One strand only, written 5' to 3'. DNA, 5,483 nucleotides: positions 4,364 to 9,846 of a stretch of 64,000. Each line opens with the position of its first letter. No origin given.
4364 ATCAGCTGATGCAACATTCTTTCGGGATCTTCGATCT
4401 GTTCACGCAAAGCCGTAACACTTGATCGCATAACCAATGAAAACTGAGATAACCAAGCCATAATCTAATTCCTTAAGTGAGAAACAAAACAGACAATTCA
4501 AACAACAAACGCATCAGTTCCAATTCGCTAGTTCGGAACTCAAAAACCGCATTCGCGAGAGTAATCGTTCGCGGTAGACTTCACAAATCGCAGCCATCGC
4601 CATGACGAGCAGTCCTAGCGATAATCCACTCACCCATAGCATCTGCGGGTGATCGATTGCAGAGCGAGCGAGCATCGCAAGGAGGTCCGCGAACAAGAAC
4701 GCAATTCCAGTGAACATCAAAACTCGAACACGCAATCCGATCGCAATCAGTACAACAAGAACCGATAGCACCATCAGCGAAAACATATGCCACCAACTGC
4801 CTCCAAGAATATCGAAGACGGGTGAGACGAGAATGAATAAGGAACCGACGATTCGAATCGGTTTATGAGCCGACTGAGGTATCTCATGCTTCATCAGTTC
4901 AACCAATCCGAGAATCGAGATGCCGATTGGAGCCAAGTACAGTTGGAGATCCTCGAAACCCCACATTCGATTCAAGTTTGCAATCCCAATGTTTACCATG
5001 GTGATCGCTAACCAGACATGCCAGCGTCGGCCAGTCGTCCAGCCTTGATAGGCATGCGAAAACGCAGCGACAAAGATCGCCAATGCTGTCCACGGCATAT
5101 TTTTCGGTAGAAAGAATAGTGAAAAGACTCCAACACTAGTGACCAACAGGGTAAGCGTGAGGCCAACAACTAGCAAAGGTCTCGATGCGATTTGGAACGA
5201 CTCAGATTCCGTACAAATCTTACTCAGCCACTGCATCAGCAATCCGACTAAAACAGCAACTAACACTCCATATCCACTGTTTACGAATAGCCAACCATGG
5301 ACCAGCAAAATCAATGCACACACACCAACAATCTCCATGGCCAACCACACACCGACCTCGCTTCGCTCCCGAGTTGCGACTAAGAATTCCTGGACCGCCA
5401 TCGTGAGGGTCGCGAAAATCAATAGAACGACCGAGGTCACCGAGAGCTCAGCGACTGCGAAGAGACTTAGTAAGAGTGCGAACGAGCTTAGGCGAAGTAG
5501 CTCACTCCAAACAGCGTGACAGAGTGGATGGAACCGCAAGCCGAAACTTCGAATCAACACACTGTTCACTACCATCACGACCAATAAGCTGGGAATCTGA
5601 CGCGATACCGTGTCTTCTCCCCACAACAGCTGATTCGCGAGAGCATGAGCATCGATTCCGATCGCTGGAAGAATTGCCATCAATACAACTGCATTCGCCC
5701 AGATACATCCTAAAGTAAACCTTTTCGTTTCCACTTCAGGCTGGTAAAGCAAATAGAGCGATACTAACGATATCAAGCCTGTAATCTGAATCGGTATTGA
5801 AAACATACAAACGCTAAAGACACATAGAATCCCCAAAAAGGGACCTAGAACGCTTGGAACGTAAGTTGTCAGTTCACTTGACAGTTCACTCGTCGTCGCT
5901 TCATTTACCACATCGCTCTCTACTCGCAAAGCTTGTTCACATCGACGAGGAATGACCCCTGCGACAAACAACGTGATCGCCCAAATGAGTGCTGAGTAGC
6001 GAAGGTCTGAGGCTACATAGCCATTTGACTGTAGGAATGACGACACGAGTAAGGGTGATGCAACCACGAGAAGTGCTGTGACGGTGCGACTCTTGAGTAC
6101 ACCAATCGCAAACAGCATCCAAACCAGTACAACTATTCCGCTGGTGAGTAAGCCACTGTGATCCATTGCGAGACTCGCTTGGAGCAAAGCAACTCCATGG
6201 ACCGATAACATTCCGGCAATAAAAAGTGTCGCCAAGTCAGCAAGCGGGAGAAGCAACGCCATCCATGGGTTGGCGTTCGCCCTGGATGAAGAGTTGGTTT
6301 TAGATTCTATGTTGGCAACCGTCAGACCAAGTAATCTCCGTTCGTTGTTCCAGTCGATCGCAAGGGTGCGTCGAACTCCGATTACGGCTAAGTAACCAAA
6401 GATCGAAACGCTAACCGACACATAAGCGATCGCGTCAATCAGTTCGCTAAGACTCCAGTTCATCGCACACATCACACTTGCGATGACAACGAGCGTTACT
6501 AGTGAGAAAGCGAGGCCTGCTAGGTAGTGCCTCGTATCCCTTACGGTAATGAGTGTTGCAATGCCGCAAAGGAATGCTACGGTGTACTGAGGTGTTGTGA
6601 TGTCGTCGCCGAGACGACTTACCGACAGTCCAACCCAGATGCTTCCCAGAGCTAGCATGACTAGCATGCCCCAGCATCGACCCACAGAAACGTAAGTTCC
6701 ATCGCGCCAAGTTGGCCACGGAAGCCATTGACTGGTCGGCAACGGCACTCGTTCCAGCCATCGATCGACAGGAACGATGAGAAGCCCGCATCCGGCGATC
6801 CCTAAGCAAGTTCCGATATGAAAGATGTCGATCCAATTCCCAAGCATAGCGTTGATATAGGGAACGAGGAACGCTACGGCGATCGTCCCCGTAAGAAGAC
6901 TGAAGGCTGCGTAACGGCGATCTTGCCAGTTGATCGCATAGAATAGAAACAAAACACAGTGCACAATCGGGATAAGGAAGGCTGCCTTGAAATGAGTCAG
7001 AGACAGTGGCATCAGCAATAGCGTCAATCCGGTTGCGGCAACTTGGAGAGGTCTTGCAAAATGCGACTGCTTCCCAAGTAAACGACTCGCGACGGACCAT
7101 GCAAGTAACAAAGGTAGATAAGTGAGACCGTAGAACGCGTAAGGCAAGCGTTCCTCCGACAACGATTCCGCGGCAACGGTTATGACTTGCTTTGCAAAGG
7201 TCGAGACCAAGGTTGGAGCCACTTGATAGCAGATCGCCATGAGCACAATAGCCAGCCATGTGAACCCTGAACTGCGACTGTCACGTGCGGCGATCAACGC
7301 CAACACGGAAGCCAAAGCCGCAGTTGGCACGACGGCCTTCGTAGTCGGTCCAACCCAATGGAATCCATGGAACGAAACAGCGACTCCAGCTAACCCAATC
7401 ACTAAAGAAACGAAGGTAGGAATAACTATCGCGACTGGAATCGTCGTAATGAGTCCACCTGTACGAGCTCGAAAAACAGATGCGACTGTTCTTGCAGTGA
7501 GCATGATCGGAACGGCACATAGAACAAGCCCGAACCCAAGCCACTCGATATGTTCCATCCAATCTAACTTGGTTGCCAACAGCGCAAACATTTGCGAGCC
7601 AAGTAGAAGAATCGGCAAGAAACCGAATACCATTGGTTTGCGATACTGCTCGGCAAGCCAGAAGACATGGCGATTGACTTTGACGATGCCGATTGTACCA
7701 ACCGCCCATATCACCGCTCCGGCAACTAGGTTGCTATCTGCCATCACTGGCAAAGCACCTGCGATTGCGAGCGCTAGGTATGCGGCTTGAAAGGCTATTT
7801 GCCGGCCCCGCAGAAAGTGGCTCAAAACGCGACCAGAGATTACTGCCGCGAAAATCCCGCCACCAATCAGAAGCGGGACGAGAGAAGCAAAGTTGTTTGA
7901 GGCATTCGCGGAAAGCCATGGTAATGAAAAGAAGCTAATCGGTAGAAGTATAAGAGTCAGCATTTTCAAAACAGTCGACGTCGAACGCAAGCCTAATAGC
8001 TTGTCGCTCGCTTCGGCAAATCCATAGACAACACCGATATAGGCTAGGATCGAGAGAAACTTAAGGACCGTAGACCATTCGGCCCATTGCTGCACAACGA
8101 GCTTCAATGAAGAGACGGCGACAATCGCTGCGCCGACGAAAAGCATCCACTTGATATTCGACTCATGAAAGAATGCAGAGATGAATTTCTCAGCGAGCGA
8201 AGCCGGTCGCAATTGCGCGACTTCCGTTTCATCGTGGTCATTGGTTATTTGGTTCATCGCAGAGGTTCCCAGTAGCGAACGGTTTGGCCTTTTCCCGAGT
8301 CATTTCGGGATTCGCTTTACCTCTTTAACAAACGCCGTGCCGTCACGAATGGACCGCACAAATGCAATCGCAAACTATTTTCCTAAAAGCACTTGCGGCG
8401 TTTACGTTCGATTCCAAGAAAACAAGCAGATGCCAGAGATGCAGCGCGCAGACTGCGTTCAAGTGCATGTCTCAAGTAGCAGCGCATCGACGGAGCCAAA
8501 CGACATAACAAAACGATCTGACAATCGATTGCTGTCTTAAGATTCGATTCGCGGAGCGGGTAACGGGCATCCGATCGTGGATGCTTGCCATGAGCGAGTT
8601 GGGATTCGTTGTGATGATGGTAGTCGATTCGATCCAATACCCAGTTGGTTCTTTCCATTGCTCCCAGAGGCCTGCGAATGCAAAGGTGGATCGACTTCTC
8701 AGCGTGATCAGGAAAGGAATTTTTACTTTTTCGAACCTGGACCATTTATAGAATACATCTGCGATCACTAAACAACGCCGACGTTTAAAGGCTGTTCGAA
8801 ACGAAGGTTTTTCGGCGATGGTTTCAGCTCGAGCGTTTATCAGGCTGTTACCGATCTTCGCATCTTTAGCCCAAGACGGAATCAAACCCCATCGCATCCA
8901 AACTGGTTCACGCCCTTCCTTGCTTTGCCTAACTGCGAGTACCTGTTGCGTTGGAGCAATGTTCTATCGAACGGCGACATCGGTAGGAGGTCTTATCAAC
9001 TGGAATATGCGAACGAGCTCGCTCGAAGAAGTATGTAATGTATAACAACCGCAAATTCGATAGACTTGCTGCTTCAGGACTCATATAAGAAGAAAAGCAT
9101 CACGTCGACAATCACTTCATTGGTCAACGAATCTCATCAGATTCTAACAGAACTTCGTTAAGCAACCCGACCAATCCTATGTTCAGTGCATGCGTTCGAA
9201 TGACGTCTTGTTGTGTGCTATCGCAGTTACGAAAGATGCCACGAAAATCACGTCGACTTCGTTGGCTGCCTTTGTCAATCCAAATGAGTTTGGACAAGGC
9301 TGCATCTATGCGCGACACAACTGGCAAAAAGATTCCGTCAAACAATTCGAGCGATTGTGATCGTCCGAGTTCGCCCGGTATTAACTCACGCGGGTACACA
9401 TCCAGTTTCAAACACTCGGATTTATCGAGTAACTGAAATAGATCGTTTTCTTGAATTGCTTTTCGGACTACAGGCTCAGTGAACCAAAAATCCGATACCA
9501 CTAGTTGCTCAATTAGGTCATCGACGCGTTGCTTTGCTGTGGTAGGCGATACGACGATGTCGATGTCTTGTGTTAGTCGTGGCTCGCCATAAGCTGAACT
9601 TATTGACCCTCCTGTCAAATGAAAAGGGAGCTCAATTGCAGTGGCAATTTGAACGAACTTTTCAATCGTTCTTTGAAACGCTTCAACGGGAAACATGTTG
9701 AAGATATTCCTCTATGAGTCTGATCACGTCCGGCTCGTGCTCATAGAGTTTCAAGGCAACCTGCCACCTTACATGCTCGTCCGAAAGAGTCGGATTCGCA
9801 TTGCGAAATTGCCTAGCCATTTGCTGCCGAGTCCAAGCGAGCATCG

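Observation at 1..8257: PspA/IM30 wired to a giant ~35-TM membrane protein and a membrane-embedded HK / sigma54-activator pair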

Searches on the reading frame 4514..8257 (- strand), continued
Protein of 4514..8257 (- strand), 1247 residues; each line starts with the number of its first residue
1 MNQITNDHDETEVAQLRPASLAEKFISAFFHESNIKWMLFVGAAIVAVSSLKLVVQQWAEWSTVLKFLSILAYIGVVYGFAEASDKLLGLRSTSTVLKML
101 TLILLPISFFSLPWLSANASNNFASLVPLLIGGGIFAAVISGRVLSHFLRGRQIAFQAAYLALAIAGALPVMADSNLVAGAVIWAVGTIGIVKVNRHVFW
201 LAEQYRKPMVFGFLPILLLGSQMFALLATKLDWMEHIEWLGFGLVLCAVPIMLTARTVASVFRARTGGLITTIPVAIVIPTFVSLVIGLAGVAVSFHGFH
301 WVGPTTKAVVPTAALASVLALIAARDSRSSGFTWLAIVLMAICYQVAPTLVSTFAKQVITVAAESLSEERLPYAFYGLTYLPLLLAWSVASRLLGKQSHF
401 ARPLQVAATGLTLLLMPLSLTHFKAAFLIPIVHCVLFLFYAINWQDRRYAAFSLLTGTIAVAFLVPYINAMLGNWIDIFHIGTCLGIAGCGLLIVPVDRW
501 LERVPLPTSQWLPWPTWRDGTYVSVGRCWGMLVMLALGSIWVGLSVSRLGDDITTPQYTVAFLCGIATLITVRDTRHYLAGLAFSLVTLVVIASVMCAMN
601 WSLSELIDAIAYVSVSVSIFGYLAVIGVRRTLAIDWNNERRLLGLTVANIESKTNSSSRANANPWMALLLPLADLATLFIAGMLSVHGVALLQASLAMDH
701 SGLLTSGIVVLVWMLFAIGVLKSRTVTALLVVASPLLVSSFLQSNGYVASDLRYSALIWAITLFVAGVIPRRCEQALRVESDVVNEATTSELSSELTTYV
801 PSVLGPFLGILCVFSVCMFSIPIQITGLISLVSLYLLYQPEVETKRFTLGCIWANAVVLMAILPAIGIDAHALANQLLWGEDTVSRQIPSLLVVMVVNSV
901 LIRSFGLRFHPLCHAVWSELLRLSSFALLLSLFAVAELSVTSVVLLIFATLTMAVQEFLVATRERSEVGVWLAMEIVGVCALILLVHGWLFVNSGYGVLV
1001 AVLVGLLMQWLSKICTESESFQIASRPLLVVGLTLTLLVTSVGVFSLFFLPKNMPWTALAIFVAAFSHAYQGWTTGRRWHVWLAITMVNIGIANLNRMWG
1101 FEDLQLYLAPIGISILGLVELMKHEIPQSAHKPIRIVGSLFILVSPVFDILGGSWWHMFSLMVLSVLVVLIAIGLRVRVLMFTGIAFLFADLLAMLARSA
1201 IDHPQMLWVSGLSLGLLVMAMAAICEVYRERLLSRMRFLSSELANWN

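Call 52: predict_structure(alignment_id=A4)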
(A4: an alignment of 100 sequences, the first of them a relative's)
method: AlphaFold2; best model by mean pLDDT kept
length: 1197 residues; sequences in the alignment: 100
mean_pLDDT: 85.8   pTM: 0.66
mean pLDDT of the five models: 85.8, 85.3, 84.7, 82.8, 82.3
residues with pLDDT >= 90: 564; 70-90: 512; 50-70: 111; < 50: 10
segments of 3 or more residues with pLDDT < 50: none
pLDDT, mean of each block of 10 residues (from residue 1): 71 65 81 91 93 87 92 81 67 89 96 90 96 92 95 95 85 65 86 93 92 95 88 82 83 94 89 86 97 93 97 91 90 92 89 97 96 97 95 96 97 95 96 97 96 97 94 89 78 95 95 91 96 93 93 91 88 91 89 61 64 89 92 89 82 66 86 87 89 88 83 91 80 61 86 88 87 89 62 80 90 80 77 93 89 81 90 85 79 92 93 92 90 82 86 93 92 94 93 85 87 95 89 92 88 76 83 79 77 59 66 75 75 71 65 65 75 76 73 65
secondary structure, 60 per line:
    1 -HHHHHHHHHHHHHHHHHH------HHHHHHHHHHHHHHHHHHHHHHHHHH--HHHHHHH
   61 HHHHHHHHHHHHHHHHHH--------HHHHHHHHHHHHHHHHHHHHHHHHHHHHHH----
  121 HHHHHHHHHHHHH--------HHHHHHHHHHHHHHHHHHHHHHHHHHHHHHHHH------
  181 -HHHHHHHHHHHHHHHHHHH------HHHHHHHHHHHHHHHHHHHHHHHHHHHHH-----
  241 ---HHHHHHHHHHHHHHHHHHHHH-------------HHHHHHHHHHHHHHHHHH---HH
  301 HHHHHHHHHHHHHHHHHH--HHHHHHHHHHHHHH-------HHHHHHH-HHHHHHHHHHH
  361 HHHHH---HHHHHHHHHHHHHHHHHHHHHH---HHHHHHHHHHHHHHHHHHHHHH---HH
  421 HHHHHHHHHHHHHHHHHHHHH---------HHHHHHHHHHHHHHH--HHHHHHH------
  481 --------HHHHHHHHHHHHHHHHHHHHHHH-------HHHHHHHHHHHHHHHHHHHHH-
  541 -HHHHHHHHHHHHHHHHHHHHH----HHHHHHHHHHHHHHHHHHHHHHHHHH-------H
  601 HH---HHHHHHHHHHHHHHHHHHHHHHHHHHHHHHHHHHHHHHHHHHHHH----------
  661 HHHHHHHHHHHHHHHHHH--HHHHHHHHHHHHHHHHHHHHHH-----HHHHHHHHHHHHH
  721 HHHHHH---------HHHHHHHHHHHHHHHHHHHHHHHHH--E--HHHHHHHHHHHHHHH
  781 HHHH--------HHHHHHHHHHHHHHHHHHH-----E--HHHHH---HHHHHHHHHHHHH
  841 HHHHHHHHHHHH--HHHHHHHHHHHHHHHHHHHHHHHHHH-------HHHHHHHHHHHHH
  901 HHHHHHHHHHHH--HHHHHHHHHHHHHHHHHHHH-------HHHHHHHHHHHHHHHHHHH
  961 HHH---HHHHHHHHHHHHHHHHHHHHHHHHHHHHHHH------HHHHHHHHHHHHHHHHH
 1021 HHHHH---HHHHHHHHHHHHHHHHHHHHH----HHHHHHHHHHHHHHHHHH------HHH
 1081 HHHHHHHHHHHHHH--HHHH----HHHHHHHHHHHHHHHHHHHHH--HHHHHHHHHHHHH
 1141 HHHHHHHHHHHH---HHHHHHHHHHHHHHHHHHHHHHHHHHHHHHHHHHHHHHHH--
elements in order (helices of 4 or more, strands of 3 or more residues): H2-19 H26-51 H54-78 H87-116 H121-133 H142-174 H182-200 H207-235 H244-264 H278-295 H299-318 H321-334 H342-348 H350-365 H369-390 H394-415 H419-441 H451-465 H468-474 H489-511 H519-539 H542-562 H567-592 H606-650 H661-678 H681-702 H708-726 H736-760 H766-784 H793-811 H820-824 H828-852 H855-880 H888-912 H915-934 H942-963 H967-997 H1004-1025 H1029-1049 H1054-1071 H1078-1094 H1097-1100 H1105-1125 H1128-1152 H1156-1195
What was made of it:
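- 4514..8257 (-): Giant polytopic membrane protein, 1247 aa, ~33-38 TM helices; a new family restricted to Planctomycetia. The model has pLDDT 85.8 (call 52).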

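Call 55: fold_search(model_id=the predicted structure, library=pdb)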
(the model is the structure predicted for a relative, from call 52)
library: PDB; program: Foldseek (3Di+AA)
matches with E <= 10: 316; with E <= 0.001: 0
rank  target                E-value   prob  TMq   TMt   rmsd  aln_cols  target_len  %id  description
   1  7dkh_I                7.5e-03  0.69  0.09  0.10  40.9      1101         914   10  Crystal structure of the Ctr9/Paf1/Cdc73/Rtf1 quaternary complex (released 2021-11-24)
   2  9hn0_B                8.0e-03  0.85  0.14  0.11  35.2      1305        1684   10  Cryo-EM structure of human separase bound to SCC1 (310-550 aa) (released 2025-09-03)
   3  8fgw_D                9.2e-03  0.57  0.10  0.10  37.5      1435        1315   10  Human IFT-A complex structures provide molecular insights into ciliary transport (released 2023-02-22)
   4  7dkh_A                1.4e-02  0.57  0.08  0.10  43.0      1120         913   10  Crystal structure of the Ctr9/Paf1/Cdc73/Rtf1 quaternary complex (released 2021-11-24)
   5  8q9t_E                2.1e-02  0.72  0.13  0.14  37.8      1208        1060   10  CryoEM structure of a S. Cerevisiae Ski238 complex bound to RNA (released 2023-11-29)
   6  8j8q_C                2.5e-02  0.60  0.10  0.12  45.5      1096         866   10  Structure of the four-component Paf1 complex from Saccharomyces eubayanus (released 2023-05-24)
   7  9hvq_Q                3.3e-02  0.82  0.13  0.16  45.7      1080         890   10  Structure of the transcribing Pol II-DSIF-PAF-SPT6-RECQL5 complex (released 2025-07-16)
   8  8hmd_C                3.4e-02  0.38  0.10  0.10  38.5      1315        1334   11  base module state 2 of Tetrahymena IFT-A (released 2023-06-14)
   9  3icq_T                5.4e-02  0.35  0.10  0.11  27.0      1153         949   11  Karyopherin nuclear state (released 2009-08-25)
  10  8j8p_C                6.2e-02  0.41  0.09  0.11  39.8      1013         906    9  Structure of the four-component Paf1 complex from Saccharomyces eubayanus (released 2023-05-24)
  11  7mp5_A                6.5e-02  0.25  0.11  0.09  37.5      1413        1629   10  Autoinhibited neurofibrobmin (released 2021-12-15)
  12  7moc_A                8.0e-02  0.33  0.11  0.12  39.0      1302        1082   10  Neurofibromin core (released 2021-12-15)
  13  7sqc_R0               8.3e-02  0.35  0.12  0.08  46.6      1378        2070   11  Ciliary C1 central pair apparatus isolated from Chlamydomonas reinhardtii (released 2022-04-13)
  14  8bbg_D                8.9e-02  0.25  0.10  0.10  40.0      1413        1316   11  Structure of the IFT-A complex; anterograde IFT-A train model (released 2022-12-21)
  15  9hcj_C0               9.5e-02  0.38  0.13  0.12  45.8      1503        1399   10  D. discoideum nuclear pore complex (released 2024-12-25)
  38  7n6g_1T               8.6e-01  0.04  0.05  0.06  105.1      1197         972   10  C1 of central pair (released 2022-05-18)
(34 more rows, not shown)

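Call 61: search_protein_families(library=pfam, proteins=[L003:16923-18266:+, L016:12364-12747:+, L001:14540-14983:+, L013:14581-15147:+, L071:14689-15285:+], max_evalue=1)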
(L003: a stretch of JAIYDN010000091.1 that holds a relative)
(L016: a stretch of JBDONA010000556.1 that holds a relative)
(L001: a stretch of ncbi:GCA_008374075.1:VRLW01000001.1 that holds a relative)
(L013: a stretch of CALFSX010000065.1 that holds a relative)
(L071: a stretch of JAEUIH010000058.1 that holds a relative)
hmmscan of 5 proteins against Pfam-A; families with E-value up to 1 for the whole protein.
L003:16923-18266:+ (447 aa): 13 families
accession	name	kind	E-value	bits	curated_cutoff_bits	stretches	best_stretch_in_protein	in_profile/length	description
PF00158.32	Sigma54_activat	-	1.4e-67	227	20.2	1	145-309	3-167/168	Sigma-54 interaction domain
PF00072.30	Response_reg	-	3e-25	89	30.2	1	3-114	1-110/111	Response regulator receiver domain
PF14532.12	Sigma54_activ_2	-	2e-21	77.1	25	1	150-314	7-138/138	Sigma-54 interaction domain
PF25601.1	AAA_lid_14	-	5.4e-14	52.2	27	1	315-376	1-70/87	AAA+ ATPase lid domain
PF07728.20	AAA_5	-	2e-09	38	22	1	166-281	1-119/139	AAA domain (dynein-related subfamily)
PF02954.25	HTH_8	-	2.4e-08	34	22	1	407-445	2-40/42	Bacterial regulatory protein, Fis family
PF07724.20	AAA_2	-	2.7e-06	28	27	1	167-269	6-106/166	AAA domain (Cdc48 subfamily)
PF13191.12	AAA_16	-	0.0063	17.5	32.6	1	153-220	15-82/167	AAA ATPase domain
PF00004.35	AAA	-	0.012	16.5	21.2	1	167-250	1-73/131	ATPase family associated with various cellular activities (AAA)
PF01078.27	Mg_chelatase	-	0.061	13.1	20.3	0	168-259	26-130/207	Magnesium chelatase, subunit ChlI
PF13556.12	HTH_30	-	0.072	13.3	27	1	421-441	10-30/59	PucR C-terminal helix-turn-helix domain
PF12775.13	AAA_7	-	0.14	12.1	25.8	1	160-201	29-75/181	P-loop containing dynein motor region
PF06309.17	Torsin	-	0.18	12.3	27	1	115-184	4-73/127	Torsin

L016:12364-12747:+ (127 aa): 0 families

L001:14540-14983:+ (147 aa): 1 family
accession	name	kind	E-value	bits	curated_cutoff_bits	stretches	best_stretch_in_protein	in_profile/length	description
PF05354.17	Phage_attach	-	0.02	15.9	26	1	35-67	66-96/99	Phage Head-Tail Attachment protein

L013:14581-15147:+ (188 aa): 0 families

L071:14689-15285:+ (198 aa): 0 families

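Call 101: search_solved_structures(query=A1, max_evalue=1)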
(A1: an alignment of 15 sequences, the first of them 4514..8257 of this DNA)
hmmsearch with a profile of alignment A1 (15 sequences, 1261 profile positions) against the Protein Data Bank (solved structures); distinct sequences matched with E-value up to 1: 0.

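Call 102: search_protein_families(library=padloc, proteins=[window:4514-8257:-], max_evalue=0.01)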
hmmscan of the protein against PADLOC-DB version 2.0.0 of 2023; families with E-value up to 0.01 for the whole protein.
window:4514-8257:- (1247 aa): 0 families

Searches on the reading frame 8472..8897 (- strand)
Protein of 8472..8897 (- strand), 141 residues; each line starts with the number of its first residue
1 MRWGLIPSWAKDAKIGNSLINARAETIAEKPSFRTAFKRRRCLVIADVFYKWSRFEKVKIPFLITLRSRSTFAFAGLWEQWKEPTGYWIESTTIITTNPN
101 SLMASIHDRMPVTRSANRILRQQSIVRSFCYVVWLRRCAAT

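Call 6: search_protein_families(library=pfam, proteins=[window:8472-8897:-], max_evalue=0.01)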
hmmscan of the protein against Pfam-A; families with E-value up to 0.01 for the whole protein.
window:8472-8897:- (141 aa): 1 family
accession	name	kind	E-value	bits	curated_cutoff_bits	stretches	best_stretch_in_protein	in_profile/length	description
PF02586.19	SRAP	-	1.3e-47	162.5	27.1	1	1-113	58-170/214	SOS response associated peptidase (SRAP)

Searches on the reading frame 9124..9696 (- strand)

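Call 6: search_protein_families(library=pfam, proteins=[window:9124-9696:-], max_evalue=0.01)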
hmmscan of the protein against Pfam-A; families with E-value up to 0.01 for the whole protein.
window:9124-9696:- (190 aa): 1 family
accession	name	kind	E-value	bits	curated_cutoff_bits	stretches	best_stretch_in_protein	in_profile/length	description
PF08843.17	AbiEii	-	6e-05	23.5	22.5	1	25-151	15-162/238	Nucleotidyl transferase AbiEii toxin, Type IV TA system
